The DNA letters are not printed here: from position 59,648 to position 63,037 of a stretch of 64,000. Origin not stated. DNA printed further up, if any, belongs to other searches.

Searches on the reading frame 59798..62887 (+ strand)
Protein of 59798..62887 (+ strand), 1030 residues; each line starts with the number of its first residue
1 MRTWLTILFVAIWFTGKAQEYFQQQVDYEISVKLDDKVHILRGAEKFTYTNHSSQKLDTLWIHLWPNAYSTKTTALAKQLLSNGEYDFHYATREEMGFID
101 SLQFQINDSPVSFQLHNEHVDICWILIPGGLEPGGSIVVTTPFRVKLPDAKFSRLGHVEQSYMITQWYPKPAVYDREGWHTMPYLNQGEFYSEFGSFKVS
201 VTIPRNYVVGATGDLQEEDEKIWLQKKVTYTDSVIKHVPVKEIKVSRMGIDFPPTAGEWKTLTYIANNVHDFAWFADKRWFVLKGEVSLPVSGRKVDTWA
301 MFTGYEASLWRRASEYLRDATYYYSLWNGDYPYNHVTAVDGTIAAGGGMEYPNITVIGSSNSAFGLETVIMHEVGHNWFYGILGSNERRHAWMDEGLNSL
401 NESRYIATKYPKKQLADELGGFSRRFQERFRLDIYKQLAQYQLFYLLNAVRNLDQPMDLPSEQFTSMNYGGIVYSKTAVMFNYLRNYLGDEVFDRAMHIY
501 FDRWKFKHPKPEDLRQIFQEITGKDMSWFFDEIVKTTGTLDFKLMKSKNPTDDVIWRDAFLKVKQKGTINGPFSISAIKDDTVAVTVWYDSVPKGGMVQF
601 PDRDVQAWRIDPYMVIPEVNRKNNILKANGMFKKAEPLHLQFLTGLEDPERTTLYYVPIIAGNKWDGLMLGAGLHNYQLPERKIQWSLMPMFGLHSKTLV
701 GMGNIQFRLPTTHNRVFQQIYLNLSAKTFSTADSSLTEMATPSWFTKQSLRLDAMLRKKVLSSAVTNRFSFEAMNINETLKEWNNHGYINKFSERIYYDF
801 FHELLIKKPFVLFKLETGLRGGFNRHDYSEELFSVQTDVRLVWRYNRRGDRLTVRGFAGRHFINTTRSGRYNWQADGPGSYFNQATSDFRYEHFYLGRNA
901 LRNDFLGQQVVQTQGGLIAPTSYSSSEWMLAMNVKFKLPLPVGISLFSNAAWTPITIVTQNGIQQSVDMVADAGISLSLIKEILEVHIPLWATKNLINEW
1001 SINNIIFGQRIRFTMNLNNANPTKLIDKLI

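Call 78: search_protein_families(library=pfam, proteins=[window:59798-62887:+], max_evalue=0.0001)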
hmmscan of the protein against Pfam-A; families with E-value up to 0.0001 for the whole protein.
window:59798-62887:+ (1030 aa): 1 family
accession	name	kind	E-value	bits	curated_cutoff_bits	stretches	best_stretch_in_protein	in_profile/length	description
PF01433.26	Peptidase_M1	-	5.5e-19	69.1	27.7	1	327-531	17-216/218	Peptidase family M1 domain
